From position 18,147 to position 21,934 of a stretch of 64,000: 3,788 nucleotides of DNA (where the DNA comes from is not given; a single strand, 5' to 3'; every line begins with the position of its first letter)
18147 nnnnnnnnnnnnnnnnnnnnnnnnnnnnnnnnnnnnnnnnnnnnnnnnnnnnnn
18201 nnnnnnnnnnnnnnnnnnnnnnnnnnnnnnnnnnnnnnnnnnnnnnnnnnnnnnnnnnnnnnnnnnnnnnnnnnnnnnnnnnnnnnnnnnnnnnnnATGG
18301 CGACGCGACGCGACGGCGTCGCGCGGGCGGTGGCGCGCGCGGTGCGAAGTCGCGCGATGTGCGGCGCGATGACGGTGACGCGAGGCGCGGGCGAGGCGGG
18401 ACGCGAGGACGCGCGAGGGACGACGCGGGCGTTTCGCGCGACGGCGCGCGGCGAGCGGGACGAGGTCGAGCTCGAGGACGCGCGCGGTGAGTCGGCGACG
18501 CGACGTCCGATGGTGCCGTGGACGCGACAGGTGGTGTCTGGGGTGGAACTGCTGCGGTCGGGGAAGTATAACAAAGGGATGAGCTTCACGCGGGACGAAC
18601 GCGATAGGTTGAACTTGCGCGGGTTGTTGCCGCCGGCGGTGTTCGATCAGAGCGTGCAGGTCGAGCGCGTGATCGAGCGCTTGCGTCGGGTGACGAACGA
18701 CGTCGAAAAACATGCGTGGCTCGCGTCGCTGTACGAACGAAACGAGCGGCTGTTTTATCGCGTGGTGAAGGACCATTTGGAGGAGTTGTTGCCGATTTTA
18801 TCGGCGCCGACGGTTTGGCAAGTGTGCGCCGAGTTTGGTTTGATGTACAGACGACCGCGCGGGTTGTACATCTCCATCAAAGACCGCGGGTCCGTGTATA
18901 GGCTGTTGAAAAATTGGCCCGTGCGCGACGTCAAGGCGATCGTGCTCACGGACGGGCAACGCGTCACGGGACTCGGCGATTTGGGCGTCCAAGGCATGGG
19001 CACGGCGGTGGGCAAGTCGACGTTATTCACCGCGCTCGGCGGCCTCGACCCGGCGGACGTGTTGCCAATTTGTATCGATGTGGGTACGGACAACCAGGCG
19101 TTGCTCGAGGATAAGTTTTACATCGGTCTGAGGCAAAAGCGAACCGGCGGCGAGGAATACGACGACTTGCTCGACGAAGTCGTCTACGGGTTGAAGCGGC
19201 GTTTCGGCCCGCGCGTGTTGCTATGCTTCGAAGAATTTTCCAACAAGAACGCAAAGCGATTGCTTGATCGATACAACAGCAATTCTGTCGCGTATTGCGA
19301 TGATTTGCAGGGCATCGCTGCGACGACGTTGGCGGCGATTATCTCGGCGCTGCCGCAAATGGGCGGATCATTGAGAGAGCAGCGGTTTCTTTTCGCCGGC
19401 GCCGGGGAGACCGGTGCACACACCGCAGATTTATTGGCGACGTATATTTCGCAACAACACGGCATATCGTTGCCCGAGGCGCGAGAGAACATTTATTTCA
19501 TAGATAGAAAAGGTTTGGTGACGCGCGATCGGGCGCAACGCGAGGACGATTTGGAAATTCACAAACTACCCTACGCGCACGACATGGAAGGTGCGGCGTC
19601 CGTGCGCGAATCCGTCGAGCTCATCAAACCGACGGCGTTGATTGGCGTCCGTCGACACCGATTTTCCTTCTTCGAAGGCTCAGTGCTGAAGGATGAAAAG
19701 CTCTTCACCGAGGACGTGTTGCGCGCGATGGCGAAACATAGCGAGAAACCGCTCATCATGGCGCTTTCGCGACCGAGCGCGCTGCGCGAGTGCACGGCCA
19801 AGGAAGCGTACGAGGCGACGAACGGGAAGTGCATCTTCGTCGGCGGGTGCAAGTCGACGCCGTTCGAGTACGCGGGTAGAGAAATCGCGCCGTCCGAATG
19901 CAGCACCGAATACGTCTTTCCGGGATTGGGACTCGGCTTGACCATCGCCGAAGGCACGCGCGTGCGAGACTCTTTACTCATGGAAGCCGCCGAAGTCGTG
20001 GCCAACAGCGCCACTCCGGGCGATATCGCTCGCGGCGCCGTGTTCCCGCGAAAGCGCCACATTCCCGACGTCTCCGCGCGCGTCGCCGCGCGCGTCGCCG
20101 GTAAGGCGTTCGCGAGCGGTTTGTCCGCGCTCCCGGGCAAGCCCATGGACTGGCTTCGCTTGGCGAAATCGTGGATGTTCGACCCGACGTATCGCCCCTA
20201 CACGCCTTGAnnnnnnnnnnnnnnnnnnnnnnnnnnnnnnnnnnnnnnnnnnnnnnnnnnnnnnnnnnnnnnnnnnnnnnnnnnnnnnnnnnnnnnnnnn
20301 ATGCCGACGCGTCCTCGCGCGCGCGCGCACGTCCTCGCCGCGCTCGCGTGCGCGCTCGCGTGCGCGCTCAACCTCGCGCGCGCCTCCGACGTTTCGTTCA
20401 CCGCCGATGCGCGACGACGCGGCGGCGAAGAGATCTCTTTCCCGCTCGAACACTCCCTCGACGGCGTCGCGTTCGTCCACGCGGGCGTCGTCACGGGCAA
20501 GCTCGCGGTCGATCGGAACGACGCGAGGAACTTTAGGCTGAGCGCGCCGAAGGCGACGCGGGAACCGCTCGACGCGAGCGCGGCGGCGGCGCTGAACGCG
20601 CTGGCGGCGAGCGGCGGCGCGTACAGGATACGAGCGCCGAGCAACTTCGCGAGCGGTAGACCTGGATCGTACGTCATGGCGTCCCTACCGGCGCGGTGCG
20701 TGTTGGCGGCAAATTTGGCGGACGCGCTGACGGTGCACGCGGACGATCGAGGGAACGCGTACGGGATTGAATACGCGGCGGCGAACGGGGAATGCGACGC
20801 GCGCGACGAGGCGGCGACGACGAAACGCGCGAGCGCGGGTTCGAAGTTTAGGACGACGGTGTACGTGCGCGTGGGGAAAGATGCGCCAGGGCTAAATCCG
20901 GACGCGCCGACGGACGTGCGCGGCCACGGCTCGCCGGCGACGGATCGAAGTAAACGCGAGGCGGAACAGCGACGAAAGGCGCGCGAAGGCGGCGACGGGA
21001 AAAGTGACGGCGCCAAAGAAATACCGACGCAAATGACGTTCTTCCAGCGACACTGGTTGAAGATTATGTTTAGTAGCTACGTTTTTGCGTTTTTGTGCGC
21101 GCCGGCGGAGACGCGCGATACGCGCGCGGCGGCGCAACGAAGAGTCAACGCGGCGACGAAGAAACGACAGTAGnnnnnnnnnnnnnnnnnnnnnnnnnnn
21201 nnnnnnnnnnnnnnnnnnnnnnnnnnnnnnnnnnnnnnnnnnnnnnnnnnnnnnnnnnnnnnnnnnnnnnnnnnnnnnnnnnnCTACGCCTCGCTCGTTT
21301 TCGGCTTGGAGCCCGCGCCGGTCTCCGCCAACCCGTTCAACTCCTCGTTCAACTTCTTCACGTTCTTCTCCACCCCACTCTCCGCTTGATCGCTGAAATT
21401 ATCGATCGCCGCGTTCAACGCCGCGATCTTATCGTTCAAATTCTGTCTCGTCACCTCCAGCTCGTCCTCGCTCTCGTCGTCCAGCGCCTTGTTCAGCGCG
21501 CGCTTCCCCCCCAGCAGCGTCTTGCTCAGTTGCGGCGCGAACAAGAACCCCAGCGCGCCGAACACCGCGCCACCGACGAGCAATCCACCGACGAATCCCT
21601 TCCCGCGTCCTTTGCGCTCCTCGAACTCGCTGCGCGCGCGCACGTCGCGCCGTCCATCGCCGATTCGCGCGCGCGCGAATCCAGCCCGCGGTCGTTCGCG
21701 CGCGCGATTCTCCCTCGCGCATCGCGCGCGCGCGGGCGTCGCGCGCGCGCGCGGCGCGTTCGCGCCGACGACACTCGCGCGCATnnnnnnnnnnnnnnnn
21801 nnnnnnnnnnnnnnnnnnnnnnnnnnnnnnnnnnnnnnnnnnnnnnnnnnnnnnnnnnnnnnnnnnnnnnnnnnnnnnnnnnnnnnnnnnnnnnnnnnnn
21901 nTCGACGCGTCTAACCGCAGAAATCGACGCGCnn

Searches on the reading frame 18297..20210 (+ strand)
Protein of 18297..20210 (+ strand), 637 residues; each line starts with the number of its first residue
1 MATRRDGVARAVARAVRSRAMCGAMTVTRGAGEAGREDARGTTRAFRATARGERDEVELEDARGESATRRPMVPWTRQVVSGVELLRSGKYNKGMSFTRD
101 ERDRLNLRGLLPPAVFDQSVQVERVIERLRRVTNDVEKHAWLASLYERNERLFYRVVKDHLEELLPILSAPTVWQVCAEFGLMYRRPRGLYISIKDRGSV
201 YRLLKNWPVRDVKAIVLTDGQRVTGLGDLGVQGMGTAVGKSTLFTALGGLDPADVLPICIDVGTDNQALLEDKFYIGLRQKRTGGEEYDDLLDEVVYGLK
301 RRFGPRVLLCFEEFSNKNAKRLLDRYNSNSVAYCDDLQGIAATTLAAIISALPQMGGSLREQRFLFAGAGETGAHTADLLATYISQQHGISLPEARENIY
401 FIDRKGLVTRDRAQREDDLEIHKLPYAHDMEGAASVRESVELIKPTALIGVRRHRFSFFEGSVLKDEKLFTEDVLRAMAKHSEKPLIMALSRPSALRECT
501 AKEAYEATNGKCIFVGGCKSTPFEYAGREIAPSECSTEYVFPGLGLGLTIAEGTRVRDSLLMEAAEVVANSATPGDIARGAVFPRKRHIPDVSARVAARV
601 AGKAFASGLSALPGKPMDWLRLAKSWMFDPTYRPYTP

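Call 10: search_protein_families(library=pfam, proteins=[window:18297-20210:+], max_evalue=0.01)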
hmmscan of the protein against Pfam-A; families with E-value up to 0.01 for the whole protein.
window:18297-20210:+ (637 aa): 2 families
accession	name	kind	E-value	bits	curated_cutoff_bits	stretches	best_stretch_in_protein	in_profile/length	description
PF00390.24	malic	-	9.4e-63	211.8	23.1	1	147-327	2-182/182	Malic enzyme, N-terminal domain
PF03949.21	Malic_M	-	5.2e-59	200.1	23.5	1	337-604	1-257/258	Malic enzyme, NAD binding domain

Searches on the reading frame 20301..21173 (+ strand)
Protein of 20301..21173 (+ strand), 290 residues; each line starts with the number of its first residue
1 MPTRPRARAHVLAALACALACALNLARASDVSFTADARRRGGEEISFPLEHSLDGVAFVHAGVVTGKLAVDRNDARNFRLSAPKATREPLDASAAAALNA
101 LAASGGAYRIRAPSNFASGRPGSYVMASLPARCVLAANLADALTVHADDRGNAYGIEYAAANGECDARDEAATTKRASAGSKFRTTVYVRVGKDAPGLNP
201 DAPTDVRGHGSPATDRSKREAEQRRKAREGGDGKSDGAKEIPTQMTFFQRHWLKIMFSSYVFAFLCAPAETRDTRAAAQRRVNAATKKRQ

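Call 7: find_encoding_contigs(protein=window:20301-21173:+, flank=10000, max_places=4)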
Protein window:20301-21173:+ (290 aa): 3 contigs read that carry it; 3 places shown.
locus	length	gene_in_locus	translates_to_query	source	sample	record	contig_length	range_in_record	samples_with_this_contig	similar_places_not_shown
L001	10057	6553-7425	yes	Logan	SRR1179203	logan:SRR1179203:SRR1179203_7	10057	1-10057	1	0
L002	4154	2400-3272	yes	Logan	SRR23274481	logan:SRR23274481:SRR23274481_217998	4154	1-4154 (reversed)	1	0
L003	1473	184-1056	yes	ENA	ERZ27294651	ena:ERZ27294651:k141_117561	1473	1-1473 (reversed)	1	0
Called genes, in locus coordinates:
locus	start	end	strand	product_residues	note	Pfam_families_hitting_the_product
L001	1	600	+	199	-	?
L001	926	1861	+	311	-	PF08572:PRP3, PF06544:Prp3_C (weak)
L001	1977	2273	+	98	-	PF06544:Prp3_C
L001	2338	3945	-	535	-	PF00069:Pkinase, PF03109:ABC1 (faint), PF07714:PK_Tyr_Ser-Thr, PF14531:Kinase-like (weak), PF02149:KA1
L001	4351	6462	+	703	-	PF00390:malic, PF03949:Malic_M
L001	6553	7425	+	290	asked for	-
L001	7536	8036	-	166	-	PF27515:Ssl2009_C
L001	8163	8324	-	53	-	-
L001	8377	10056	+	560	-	?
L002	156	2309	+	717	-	PF00390:malic, PF03949:Malic_M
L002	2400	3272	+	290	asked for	-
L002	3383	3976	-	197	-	PF27515:Ssl2009_C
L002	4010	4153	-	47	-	?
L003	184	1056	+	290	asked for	-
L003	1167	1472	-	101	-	?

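Call 10: search_protein_families(library=pfam, proteins=[window:20301-21173:+], max_evalue=0.01)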
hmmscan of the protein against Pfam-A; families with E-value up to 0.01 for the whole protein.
window:20301-21173:+ (290 aa): 1 family
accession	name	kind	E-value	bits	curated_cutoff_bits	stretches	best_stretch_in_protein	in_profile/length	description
PF21203.3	ECM10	-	8.3e-05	24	23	1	143-255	2-92/98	ER membrane protein complex subunit 10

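Call 11: find_homologous_proteins(query=window:20301-21173:+)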
Query window:20301-21173:+ (290 aa): 13 proteins with E <= 0.001 among 8000 candidates.
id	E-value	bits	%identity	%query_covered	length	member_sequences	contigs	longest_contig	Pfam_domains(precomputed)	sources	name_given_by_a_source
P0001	1.8e-181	620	99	100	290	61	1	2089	-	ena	-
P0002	9.4e-170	581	94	90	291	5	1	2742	PF21203.3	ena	-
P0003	3.4e-164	563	92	90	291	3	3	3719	PF21203.3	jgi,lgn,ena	-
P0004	1.5e-140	486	98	81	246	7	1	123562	-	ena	-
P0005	6.5e-98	346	65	84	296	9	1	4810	PF21203.3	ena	-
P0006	1.6e-97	345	58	100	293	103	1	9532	-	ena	-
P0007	2.3e-95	337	59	97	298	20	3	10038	PF21203.3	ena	-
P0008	2.1e-87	311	55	100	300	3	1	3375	PF21203.3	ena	-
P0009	3.8e-87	311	54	98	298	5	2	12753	PF21203.3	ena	-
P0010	2.3e-86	308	57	91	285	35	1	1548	PF21203.3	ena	-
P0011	2.1e-82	295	55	92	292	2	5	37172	PF21203.3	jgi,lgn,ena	-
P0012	3.7e-82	294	55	91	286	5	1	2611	PF21203.3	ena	-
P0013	3.5e-81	291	54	100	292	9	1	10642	PF21203.3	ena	-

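Call 13: find_encoding_contigs(protein=P0011, flank=6000, max_places=3)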
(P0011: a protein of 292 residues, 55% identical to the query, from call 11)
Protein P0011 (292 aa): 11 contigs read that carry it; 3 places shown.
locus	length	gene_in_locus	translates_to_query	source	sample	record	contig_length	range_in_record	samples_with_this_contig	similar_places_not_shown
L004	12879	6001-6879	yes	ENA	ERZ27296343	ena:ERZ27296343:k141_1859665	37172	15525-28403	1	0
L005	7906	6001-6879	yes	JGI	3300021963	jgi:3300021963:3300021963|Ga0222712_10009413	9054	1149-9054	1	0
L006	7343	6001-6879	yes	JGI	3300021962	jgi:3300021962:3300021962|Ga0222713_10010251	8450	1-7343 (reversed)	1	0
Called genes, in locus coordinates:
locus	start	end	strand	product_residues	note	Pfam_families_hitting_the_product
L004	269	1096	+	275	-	PF08572:PRP3, PF06544:Prp3_C (weak)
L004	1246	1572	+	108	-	PF06544:Prp3_C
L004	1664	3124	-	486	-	PF00069:Pkinase, PF07714:PK_Tyr_Ser-Thr, PF14531:Kinase-like (weak), PF02149:KA1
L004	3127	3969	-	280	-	-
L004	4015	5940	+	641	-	PF00390:malic, PF03949:Malic_M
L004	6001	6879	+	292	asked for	PF21203:ECM10 (weak)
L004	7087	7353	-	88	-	PF27515:Ssl2009_C (weak)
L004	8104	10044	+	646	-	PF00009:GTP_EFTU, PF22042:EF-G_D2 (faint), PF03144:GTP_EFTU_D2, PF00679:EFG_C, PF06421:LepA_C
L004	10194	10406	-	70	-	-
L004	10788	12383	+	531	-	PF07650:KH_2 (faint), PF00013:KH_1, PF22675:KH-I_KHDC4-BBP (faint), PF22891:KH_PNO1_2nd (faint), PF00013:KH_1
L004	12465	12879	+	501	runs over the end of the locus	PF07690:MFS_1, PF12832:MFS_1_like, PF07690:MFS_1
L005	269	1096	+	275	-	PF08572:PRP3, PF06544:Prp3_C (weak)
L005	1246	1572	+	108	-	PF06544:Prp3_C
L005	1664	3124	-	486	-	PF00069:Pkinase, PF07714:PK_Tyr_Ser-Thr, PF14531:Kinase-like (weak), PF02149:KA1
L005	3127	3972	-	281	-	-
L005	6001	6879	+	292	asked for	PF21203:ECM10 (weak)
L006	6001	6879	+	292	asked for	PF21203:ECM10 (weak)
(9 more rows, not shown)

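Call 14: find_encoding_contigs(protein=P0009, flank=6000, max_places=2)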
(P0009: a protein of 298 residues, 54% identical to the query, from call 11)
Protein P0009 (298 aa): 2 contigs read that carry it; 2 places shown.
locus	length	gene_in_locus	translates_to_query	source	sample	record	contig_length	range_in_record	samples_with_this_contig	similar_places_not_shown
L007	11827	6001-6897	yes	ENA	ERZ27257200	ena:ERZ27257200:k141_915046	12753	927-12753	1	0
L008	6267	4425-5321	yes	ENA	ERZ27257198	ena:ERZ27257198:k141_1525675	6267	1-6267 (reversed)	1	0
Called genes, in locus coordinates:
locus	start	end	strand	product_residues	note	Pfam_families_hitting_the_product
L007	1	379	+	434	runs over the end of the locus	?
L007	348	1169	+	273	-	PF08572:PRP3, PF06544:Prp3_C (weak)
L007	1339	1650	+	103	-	PF06544:Prp3_C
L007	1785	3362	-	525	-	PF00069:Pkinase, PF03109:ABC1 (faint), PF07714:PK_Tyr_Ser-Thr, PF14531:Kinase-like (weak), PF02149:KA1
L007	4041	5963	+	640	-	PF00390:malic, PF03949:Malic_M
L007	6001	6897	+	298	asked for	PF21203:ECM10 (weak)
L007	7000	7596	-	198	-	PF27515:Ssl2009_C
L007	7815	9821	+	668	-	PF00009:GTP_EFTU, PF03144:GTP_EFTU_D2, PF22042:EF-G_D2, PF14492:EFG_III (faint), PF00679:EFG_C, PF06421:LepA_C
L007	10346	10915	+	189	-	-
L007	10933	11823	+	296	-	PF24641:KH_DEAH11_2nd (faint), PF00013:KH_1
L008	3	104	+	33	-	?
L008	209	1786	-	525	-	PF00069:Pkinase, PF03109:ABC1 (faint), PF07714:PK_Tyr_Ser-Thr, PF14531:Kinase-like (weak), PF02149:KA1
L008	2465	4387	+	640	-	PF00390:malic, PF03949:Malic_M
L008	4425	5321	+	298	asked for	PF21203:ECM10 (weak)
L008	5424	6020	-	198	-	PF27515:Ssl2009_C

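Call 15: find_encoding_contigs(protein=P0006, flank=6000, max_places=2)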
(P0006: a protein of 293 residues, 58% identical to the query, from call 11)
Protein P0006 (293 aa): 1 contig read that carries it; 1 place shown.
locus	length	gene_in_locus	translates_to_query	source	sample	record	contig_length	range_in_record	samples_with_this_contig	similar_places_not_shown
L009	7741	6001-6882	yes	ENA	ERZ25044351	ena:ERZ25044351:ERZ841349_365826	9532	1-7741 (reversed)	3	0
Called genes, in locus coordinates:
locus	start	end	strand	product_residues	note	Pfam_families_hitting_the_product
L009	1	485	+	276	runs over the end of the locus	PF02037:SAP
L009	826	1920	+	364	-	PF08572:PRP3, PF06544:Prp3_C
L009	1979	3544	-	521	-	PF00069:Pkinase, PF03109:ABC1 (faint), PF07714:PK_Tyr_Ser-Thr, PF14531:Kinase-like (weak), PF02149:KA1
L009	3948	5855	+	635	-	PF00390:malic, PF03949:Malic_M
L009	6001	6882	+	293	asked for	-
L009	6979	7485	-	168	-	PF27515:Ssl2009_C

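Call 57: find_encoding_contigs(protein=P0003, flank=3000, max_places=2)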
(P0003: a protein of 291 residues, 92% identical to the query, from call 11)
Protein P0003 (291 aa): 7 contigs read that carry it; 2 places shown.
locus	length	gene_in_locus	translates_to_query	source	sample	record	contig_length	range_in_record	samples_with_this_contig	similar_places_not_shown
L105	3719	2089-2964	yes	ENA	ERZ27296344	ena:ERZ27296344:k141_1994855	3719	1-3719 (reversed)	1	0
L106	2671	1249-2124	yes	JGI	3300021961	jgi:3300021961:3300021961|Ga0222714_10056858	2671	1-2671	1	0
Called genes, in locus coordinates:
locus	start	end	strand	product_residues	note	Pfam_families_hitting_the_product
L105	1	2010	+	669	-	?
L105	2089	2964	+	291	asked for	PF21203:ECM10 (weak)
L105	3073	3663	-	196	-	PF27515:Ssl2009_C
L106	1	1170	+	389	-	?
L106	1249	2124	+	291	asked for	PF21203:ECM10 (weak)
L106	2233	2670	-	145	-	?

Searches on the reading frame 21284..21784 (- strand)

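Call 66: search_protein_families(library=pfam, proteins=[window:21284-21784:-], max_evalue=0.01)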
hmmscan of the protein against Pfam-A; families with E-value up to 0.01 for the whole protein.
window:21284-21784:- (166 aa): 2 families
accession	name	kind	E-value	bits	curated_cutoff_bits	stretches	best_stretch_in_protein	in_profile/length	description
PF01442.23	Apolipoprotein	-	0.0013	18.9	90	1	100-154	26-80/190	Apolipoprotein A1/A4/E domain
PF07956.16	DUF1690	-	0.0047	17.8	29.7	1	94-149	58-114/139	Protein of Unknown function (DUF1690)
